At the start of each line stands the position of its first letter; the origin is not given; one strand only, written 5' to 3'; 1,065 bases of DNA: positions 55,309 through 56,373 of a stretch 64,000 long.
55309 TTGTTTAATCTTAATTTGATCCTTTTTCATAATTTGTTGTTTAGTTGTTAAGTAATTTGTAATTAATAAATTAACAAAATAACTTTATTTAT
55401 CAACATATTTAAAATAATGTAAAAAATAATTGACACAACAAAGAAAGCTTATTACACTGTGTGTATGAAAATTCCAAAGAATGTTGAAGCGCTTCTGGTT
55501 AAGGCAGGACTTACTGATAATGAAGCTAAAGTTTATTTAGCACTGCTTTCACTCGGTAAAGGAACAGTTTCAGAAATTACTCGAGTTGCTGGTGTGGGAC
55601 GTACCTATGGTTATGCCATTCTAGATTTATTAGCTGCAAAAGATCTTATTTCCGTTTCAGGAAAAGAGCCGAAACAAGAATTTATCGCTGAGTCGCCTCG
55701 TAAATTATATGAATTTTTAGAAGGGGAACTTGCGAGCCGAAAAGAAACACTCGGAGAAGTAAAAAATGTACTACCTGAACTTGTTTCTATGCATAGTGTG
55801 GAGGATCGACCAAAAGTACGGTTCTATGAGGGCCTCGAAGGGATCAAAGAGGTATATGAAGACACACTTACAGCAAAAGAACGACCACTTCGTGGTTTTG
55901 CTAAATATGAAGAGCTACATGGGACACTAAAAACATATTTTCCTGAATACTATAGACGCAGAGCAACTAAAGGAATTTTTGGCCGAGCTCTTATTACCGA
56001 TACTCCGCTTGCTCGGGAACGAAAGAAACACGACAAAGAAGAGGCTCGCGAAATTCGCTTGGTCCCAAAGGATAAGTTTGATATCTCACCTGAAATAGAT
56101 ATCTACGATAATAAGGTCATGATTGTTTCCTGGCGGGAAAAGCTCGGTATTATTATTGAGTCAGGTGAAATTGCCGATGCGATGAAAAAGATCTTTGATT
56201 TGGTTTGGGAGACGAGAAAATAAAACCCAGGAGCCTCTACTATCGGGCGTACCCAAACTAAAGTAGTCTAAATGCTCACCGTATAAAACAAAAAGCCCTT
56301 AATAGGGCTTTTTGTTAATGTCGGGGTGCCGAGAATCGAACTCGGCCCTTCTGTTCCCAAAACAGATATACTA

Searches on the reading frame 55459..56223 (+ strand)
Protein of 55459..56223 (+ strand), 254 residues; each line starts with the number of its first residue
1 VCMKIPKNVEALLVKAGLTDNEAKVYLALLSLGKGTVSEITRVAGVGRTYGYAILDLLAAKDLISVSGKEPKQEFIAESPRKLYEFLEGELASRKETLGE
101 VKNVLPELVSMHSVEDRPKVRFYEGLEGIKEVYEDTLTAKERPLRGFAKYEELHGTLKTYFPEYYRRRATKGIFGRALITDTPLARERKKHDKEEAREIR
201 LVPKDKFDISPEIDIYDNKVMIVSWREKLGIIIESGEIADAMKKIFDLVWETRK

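Call 9: search_protein_families(library=pfam, proteins=[window:55459-56223:+], max_evalue=0.1)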
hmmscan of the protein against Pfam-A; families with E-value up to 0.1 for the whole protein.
window:55459-56223:+ (254 aa): 1 family
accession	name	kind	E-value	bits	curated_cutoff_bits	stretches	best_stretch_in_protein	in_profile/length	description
PF01978.25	TrmB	-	3.8e-12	46.3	25.6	1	15-72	3-60/68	Sugar-specific transcriptional regulator TrmB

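Call 14: search_protein_families(library=ncbifam, proteins=[window:55459-56223:+], max_evalue=0.1)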
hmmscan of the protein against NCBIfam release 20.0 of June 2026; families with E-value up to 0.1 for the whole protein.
window:55459-56223:+ (254 aa): 5 families
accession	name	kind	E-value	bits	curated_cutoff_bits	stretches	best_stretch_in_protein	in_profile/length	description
NF047390.1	TransRegTrmBL1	equivalog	1.2e-06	27.8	650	1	12-131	9-124/341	HTH-type sugar sensing transcriptional regulator TrmBL1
NF040851.1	tran_reg_TrmB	equivalog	0.00015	21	600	1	3-137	1-128/338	HTH-type sugar-sensing transcriptional regulator TrmB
NF041141.1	tran_reg_TrmBL2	equivalog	0.034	13.7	530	1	7-109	5-107/264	HTH-type transcriptional regulator TrmBL2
TIGR01884.1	cas_HTH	subfamily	0.055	12.8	60.2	1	8-72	130-194/202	CRISPR-associated CARF protein Csa3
NF047392.1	TransRegTrmBHalo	equivalog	0.086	11.8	500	0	8-92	8-91/349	HTH-type sugar sensing transcriptional regulator TrmB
